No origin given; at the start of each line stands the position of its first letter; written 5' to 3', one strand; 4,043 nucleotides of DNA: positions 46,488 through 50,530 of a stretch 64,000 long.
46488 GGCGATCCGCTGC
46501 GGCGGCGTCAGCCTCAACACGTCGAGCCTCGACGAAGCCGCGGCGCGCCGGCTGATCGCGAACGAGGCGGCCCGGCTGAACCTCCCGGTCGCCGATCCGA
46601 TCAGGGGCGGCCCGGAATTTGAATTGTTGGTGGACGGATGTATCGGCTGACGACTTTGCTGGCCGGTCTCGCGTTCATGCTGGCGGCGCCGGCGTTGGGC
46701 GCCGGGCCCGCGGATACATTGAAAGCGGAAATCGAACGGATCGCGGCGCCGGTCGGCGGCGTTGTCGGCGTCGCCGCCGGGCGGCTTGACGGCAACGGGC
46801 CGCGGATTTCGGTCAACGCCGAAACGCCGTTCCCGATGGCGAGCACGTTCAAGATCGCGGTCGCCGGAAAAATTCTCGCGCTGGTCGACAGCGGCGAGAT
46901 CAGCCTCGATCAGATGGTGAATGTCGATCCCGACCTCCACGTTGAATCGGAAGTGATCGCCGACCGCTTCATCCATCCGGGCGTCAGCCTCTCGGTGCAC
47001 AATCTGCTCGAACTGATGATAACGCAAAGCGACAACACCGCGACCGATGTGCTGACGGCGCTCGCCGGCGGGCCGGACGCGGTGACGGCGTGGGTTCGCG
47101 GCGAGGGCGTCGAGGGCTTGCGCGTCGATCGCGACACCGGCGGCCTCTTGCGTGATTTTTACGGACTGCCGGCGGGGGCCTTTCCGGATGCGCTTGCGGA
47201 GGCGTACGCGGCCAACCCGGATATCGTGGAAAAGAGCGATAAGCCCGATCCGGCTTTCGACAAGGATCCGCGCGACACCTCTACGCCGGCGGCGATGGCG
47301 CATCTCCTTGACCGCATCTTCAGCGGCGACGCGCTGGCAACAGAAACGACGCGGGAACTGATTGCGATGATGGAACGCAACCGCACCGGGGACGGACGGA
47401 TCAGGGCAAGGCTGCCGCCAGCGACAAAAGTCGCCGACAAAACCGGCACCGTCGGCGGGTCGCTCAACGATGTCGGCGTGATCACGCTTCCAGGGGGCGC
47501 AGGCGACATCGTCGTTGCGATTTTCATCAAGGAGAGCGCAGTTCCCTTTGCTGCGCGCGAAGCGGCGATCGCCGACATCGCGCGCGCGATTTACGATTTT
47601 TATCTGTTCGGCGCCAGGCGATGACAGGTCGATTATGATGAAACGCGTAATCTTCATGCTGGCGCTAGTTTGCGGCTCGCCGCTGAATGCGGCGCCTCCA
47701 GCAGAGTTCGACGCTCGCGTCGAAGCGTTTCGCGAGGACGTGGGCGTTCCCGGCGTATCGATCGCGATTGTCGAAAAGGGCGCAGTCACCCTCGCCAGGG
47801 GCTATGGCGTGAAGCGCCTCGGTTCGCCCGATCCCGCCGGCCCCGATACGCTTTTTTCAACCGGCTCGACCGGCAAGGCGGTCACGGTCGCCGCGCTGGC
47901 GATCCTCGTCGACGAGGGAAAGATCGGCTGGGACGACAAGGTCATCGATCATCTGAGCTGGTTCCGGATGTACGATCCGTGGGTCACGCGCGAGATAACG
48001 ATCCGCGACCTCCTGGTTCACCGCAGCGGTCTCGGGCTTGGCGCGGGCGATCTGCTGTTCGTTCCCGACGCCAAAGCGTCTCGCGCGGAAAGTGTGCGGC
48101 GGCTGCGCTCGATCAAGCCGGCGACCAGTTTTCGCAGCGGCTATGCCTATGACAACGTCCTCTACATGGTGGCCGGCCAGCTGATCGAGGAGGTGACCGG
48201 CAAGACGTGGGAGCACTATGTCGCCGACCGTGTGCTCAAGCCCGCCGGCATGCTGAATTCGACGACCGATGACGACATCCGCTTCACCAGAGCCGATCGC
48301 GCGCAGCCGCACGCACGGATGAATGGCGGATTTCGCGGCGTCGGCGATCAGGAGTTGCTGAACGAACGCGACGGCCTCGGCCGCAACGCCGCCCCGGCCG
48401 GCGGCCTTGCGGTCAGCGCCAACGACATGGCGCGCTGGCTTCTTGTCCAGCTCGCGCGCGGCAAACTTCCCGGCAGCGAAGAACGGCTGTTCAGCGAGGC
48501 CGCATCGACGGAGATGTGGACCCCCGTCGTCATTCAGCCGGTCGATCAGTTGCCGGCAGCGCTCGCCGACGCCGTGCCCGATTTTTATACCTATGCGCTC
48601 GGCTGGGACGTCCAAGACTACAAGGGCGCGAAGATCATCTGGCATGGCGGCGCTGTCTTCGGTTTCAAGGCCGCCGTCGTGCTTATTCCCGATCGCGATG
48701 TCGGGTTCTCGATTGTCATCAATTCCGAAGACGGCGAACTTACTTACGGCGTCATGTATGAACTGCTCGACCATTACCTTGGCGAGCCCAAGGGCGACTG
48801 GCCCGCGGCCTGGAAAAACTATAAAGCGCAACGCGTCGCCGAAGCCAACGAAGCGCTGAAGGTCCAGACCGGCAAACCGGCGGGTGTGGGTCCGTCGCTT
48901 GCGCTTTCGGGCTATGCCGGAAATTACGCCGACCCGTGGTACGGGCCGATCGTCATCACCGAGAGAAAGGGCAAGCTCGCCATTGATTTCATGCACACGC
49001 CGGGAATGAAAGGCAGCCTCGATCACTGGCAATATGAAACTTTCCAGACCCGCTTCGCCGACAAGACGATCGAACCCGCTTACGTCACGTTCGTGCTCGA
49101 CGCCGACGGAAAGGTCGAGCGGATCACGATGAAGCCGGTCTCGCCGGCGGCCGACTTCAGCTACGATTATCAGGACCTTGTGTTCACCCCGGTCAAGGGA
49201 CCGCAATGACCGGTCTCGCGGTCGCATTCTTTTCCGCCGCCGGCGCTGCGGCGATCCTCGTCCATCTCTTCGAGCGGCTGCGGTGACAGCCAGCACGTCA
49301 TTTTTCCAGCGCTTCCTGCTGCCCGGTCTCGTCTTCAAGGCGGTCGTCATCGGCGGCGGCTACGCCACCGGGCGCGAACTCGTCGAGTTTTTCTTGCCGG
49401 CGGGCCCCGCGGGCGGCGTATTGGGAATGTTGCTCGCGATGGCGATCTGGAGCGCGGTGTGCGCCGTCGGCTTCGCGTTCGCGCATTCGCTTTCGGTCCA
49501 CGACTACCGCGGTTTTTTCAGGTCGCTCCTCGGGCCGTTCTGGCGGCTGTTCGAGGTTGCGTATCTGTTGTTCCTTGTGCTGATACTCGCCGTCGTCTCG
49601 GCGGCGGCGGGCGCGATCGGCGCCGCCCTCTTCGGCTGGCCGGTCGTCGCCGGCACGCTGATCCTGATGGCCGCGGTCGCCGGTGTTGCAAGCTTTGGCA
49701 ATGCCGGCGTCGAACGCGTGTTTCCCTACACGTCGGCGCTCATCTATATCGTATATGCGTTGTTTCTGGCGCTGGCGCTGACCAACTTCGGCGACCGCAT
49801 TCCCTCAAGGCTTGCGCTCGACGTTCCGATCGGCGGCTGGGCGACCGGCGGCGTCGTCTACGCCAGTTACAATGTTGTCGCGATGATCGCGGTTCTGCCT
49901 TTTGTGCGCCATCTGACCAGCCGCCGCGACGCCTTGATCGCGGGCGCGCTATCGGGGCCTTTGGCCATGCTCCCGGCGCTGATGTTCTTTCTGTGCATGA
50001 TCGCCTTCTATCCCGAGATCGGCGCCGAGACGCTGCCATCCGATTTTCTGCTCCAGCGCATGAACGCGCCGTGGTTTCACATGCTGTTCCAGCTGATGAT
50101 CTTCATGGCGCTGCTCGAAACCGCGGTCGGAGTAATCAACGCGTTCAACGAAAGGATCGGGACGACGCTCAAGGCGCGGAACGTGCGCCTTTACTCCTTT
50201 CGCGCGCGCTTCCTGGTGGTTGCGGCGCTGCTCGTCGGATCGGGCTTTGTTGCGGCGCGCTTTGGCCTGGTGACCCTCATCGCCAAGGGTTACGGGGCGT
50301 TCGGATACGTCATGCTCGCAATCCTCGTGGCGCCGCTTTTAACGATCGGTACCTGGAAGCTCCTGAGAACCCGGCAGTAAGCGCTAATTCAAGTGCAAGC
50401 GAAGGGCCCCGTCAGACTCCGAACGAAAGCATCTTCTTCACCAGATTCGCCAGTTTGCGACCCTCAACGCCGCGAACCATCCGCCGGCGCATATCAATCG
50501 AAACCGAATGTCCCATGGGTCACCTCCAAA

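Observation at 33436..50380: Self-contained TonB-dependent locus for D-amino-acid peptides (a peptide analogue of a PUL)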

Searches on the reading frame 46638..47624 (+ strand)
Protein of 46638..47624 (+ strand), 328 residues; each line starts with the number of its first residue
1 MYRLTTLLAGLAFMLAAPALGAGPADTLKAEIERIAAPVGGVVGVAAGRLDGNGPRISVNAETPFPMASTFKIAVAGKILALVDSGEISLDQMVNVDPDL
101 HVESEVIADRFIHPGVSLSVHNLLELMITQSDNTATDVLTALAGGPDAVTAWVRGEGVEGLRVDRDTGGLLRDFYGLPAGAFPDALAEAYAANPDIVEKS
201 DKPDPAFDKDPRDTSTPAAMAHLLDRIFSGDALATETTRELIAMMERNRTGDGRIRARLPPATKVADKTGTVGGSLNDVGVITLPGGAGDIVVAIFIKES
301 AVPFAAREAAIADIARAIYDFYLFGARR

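Call 4: search_protein_families(library=pfam, proteins=[window:46638-47624:+])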
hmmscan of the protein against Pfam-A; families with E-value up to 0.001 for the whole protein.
window:46638-47624:+ (328 aa): 4 families
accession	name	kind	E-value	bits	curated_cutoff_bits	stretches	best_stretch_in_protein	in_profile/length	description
PF13354.11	Beta-lactamase2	-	5.8e-47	160.2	22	1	53-296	9-213/214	Beta-lactamase enzyme family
PF00144.29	Beta-lactamase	-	2.6e-14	53.6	27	1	43-295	15-306/329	Beta-lactamase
PF00905.27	Transpeptidase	-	6.8e-05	22.7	22.1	0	61-157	36-127/299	Penicillin binding protein transpeptidase domain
PF00768.25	Peptidase_S11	-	0.00058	19.8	27.6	1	59-143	29-115/239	D-alanyl-D-alanine carboxypeptidase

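Call 5: search_protein_families(library=ncbifam, proteins=[window:46638-47624:+])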
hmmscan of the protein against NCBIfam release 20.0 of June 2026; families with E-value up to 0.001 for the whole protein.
window:46638-47624:+ (328 aa): 102 families (the best 25 are shown)
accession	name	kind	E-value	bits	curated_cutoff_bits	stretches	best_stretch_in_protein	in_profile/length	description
NF033103.1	bla_class_A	equivalog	1.4e-65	221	200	1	32-321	2-256/257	class A beta-lactamase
NF012099.1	SubclassA2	equivalog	2.1e-42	145.2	320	2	28-165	2-140/275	class A beta-lactamase, subclass A2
NF047556.1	blaACA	exception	8.7e-42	143.3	592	2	201-318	172-294/298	ACA family class A beta-lactamase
NF033626.2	blaBKC_GPC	exception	1.1e-39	136.5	575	2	19-167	27-173/297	BKC/GPC family carbapenem-hydrolyzing class A beta-lactamase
NF000320.3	blaPEN-Bcc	equivalog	3.1e-38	131.8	540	2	206-318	183-295/300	PEN family class A beta-lactamase, Bcc-type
NF000232.1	lactamase_L2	exception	9.2e-38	130.4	540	2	183-316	158-296/303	L2 family extended-spectrum class A beta-lactamase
NF041590.1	blaCAE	exception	5.9e-37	127.5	625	2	183-319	151-292/300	CAE family broad-spectrum class A beta-lactamase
NF040472.1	blaPAD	exception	2.8e-35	122.1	575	2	17-166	25-172/297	PAD family carbapenem-hydrolyzing class A beta-lactamase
NF000413.2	blaBKC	exception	3.9e-35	121.6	650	2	16-167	40-189/313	BKC family carbapenem-hydrolyzing class A beta-lactamase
NF040659.1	blaBOR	exception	7.2e-35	120.8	620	2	206-316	182-292/305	BOR family class A beta-lactamase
NF050797.1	blaCESS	exception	1.4e-34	119.8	525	2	208-313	180-286/296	CESS family extended-spectrum class A beta-lactamase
NF000321.3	blaPEN-Bpc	exception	5.5e-34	117.6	580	2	206-316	178-288/295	PEN family class A beta-lactamase, Bpc-type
NF000481.1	carbeni_gen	exception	2.7e-33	115.7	430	2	209-322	168-281/284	CARB/PSE/RTG family carbenicillin-hydrolyzing class A beta-lactamase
NF033174.0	blaPSV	exception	3.6e-33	115.1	550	2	10-167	6-158/283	PSV family class A beta-lactamase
NF041138.1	blaPenB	exception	8.6e-33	114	685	2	206-318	195-307/312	PEN-B family class A beta-lactamase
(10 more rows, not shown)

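Call 32: search_solved_structures(query=window:46638-47624:+, max_evalue=1e-10, show_alignments=2)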
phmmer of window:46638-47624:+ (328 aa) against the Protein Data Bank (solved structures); distinct sequences matched with E-value up to 1e-10: 348 (the best 60 are shown).
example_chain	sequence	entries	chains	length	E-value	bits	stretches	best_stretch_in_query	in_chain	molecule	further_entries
5fqm_A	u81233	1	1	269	1.2e-42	149.7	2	206-321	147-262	GNCA BETA LACTAMASE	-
4uhu_A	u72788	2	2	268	2e-42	148.9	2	206-321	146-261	GNCA LACTAMASE W229D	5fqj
4b88_A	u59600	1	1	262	2.1e-42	148.8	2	206-320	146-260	BETA-LACTAMASE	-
4c6y_A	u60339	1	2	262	4.3e-41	144.5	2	205-320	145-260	BETA-LACTAMASE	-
5fqq_A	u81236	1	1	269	2.9e-40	141.8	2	206-319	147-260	GNCA4 LACTAMASE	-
5fqi_A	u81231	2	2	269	4.8e-40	141.1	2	206-318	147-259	GNCA4 LACTAMASE W229D AND F290W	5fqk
6tww_A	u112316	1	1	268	1.1e-39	139.9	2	206-319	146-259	Beta-Lactamase (GNCA4)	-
6ty6_A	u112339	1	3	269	1.1e-39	139.9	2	206-322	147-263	Beta lactamase (GNCA4-2)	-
6txd_A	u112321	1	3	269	1.9e-39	139.1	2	206-319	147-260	Beta lactamase (GNCA4-12)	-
6wgp_A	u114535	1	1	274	6.5e-38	134.1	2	198-321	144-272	Beta-lactamase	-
4c75_A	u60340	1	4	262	3.9e-37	131.6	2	30-165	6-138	BETA-LACTAMASE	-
8rqu_A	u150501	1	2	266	5.1e-36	127.9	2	207-319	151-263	Beta-lactamase TEM-1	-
6yrs_A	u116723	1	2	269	1.1e-34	123.5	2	206-321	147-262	ancestral beta-lactamase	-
8gii_A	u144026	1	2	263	1.8e-34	122.8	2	31-165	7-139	TEM-1 Variant 80.a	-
9bzn_A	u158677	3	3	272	3e-34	122.1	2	208-317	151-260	class A Beta-lactamase, PenP superfamily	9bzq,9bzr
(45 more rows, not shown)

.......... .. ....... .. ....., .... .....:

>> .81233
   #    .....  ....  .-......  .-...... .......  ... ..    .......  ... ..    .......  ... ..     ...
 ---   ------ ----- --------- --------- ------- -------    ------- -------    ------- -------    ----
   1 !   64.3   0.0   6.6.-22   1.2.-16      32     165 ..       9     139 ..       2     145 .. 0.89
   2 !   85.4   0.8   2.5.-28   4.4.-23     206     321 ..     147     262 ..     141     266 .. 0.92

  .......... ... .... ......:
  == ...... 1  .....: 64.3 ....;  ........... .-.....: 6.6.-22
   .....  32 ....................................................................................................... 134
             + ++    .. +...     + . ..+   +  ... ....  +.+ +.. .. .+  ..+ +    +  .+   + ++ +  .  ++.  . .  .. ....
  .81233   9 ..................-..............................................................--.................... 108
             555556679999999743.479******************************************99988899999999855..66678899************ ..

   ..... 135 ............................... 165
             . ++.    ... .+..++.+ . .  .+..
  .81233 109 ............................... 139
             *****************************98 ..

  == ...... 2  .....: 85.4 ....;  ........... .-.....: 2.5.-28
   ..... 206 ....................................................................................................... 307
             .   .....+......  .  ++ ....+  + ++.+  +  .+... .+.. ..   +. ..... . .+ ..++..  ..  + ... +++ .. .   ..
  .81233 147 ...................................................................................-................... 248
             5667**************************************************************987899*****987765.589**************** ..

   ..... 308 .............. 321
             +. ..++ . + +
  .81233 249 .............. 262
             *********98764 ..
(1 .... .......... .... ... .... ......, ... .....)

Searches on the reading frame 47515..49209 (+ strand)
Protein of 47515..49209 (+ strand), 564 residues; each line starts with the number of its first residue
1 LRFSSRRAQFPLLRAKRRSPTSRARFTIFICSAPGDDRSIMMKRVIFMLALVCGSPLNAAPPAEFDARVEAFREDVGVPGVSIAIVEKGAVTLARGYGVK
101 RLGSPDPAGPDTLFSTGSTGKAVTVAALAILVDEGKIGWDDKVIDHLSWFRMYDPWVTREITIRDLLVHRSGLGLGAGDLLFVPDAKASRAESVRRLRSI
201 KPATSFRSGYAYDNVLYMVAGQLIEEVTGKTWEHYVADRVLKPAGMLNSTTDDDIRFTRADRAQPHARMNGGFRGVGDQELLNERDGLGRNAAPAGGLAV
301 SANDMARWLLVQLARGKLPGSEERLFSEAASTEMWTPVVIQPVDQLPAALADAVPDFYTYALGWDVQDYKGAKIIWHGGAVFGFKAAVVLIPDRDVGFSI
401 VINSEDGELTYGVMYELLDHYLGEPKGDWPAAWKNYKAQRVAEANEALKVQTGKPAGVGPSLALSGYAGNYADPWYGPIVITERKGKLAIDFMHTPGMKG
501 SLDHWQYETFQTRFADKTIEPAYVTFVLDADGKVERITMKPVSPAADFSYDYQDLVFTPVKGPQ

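Call 7: search_protein_families(library=pfam, proteins=[window:47515-49209:+])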
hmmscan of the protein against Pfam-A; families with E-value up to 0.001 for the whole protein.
window:47515-49209:+ (564 aa): 2 families
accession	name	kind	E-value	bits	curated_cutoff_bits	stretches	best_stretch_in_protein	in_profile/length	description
PF00144.29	Beta-lactamase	-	1.2e-60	205.9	27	1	65-407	1-313/329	Beta-lactamase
PF11954.13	DUF3471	-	1.7e-26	93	29.3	1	455-558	3-102/103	Domain of unknown function (DUF3471)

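Call 26: search_solved_structures(query=window:47635-49209:+, max_evalue=0.00001)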
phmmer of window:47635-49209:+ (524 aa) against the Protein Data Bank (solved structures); distinct sequences matched with E-value up to 0.00001: 66 (the best 60 are shown).
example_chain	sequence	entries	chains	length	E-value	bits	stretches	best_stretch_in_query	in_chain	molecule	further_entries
4e6x_A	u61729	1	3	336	1.1e-22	83.2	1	34-365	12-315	ClbP peptidase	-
3o3v_A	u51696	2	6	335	1.1e-22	83.2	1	34-365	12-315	beta-lactamase | ClbP peptidase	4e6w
7spn_A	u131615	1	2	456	1.4e-22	82.9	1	28-383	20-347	IS11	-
7mdc_A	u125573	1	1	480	2.5e-22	82.1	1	33-365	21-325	Beta-lactamase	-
7ul6_A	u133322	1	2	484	2.5e-22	82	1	33-365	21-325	Beta-lactamase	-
7mde_A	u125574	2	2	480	6.4e-22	80.7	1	33-365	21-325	Beta-lactamase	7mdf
2qmi_A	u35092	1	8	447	8.2e-21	77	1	36-394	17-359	Pbp related beta-lactamase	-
4gdn_A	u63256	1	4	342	2.8e-18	68.7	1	26-363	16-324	Protein flp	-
4y7p_A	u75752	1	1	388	2.1e-15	59.2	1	35-214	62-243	Alkaline D-peptidase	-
9sn1_A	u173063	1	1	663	2.5e-14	55.6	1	26-216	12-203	Beta-lactamase family protein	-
9s7k_A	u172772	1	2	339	6.3e-14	54.3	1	35-209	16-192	D-alanyl-D-alanine carboxypeptidase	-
5zh8_A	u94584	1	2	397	2.9e-12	48.8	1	41-213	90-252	Protein FmtA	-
4ivi_A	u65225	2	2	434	6e-10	41.2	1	19-281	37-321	Carboxylesterase | Carboxylesterases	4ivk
3wwx_A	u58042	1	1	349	2.4e-09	39.2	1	47-230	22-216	S12 family peptidase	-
7mqn_A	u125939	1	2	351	3.5e-09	38.6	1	28-382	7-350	Beta-lactamase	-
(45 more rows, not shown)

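Call 27: search_protein_families(library=ncbifam, proteins=[window:47635-49209:+], max_evalue=0.1)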
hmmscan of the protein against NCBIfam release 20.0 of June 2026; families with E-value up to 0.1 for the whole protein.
window:47635-49209:+ (524 aa): 42 families (the best 25 are shown)
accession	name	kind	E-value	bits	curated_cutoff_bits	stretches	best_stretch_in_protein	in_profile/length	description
NF033085.1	bla_class_C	equivalog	1e-14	54.1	415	1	26-277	9-239/356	class C beta-lactamase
NF007943.0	PRK10662.1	equivalog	1.1e-14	53.9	266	1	34-366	46-358/380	D-alanyl-D-alanine-carboxypeptidase/endopeptidase AmpH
NF009622.0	PRK13128.1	equivalog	3.6e-14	52.1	443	1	25-209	9-190/518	D-aminopeptidase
NF050810.1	blaCHC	exception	1.8e-11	43.5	780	1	10-212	14-208/387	CHC family extended-spectrum class C beta-lactamase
NF041665.1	blaPSZ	exception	1.8e-10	40.4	850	1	23-271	29-255/379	PSZ family class C beta-lactamase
NF002968.0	PRK03642.1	equivalog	3.1e-10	39.5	385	1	35-206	52-237/432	penicillin binding protein PBP4B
NF033159.0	blaPAC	exception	3.9e-10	39.1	850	1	8-276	14-260/380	PAC family class C beta-lactamase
NF012102.1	blaDHA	exception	5.2e-10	38.9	800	1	26-207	32-204/379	DHA family class C beta-lactamase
NF041663.1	ampC_Sliq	exception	6.6e-10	38.4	860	1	18-195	21-188/378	cephalosporin-hydrolyzing class C beta-lactamase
NF052559.1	MthAcHydAcmB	equivalog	1.2e-09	37.4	550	1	32-232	18-233/391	methyl acetate hydrolase AcmB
NF033569.1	blaLHK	exception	1.7e-09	37.1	850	1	11-210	27-216/390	LHK family class C beta-lactamase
NF000519.2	blaPDC_var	exception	2.3e-09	36.9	900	1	25-274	38-267/397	PDC variant family class C beta-lactamase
NF000385.4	blaACT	exception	5.9e-09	35.4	810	1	33-278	40-263/380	ACT family cephalosporin-hydrolyzing class C beta-lactamase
NF033575.1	blaRHO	exception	7e-09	35.1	825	1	27-212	34-207/380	RHO family class C beta-lactamase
NF033700.1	blaCMA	exception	1.6e-08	34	887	1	7-209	8-200/375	CMA family class C beta-lactamase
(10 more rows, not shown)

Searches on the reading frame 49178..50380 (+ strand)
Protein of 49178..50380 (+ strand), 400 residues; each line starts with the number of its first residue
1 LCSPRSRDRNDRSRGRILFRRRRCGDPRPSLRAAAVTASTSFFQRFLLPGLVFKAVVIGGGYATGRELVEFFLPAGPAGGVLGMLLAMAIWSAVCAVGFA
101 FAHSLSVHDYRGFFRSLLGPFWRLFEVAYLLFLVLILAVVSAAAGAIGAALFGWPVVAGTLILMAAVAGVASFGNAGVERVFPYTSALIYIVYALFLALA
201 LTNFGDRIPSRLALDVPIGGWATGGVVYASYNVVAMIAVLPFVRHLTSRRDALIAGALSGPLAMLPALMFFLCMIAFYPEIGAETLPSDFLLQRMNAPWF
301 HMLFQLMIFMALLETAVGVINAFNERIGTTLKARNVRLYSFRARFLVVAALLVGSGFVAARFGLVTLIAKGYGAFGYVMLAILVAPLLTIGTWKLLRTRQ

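Call 7: search_protein_families(library=pfam, proteins=[window:49178-50380:+])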
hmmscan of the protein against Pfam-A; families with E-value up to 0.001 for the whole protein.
window:49178-50380:+ (400 aa): 0 families

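Call 27: search_protein_families(library=ncbifam, proteins=[window:49178-50380:+], max_evalue=0.1)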
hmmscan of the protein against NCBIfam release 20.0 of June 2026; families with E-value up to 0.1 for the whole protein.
window:49178-50380:+ (400 aa): 0 families

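Call 28: search_solved_structures(query=window:49178-50380:+, max_evalue=1)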
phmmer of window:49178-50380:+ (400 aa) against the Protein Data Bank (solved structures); distinct sequences matched with E-value up to 1: 0.

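Call 38: search_protein_families(library=pfam, proteins=[window:49283-50380:+], max_evalue=0.01)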
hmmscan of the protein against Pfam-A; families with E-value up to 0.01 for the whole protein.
window:49283-50380:+ (365 aa): 0 families

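Call 43: find_homologous_proteins(query=window:49283-50380:+, max_evalue=0.00001)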
Query window:49283-50380:+ (365 aa): 4408 proteins with E <= 0.00001 among 8000 candidates; the best 120 are listed.
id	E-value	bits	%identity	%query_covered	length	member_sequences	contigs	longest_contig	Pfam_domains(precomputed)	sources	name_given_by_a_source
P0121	3.1e-225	765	100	100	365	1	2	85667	-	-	-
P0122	3.5e-157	541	70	100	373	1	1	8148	-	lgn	-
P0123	9.6e-152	524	68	100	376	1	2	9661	-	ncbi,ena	ncbi:MAG: hypothetical protein AAB227_11595 [Pseudomonadota bacterium]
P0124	2.6e-148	512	68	98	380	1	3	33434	-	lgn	-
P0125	4.3e-148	512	66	98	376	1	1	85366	-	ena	-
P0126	1.4e-146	507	68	98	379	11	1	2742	-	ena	-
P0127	1.4e-145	503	66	98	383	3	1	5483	-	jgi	jgi:uncharacterized membrane protein YkvI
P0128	3.8e-145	502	66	99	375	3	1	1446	-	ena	-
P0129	6.8e-145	501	66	99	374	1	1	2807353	-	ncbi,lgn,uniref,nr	ncbi:YkvI family membrane protein [Allosphingosinicella indica]|uniref:Uncharacterized membrane prot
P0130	9.4e-145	501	67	99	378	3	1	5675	-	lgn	-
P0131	1.4e-144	500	67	99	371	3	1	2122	-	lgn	-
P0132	1.3e-143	497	65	100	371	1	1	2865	-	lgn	-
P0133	3.2e-143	496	65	100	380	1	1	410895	-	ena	-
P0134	8.5e-143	494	65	99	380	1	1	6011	-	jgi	jgi:uncharacterized membrane protein YkvI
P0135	1.1e-142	494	65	98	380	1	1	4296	-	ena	-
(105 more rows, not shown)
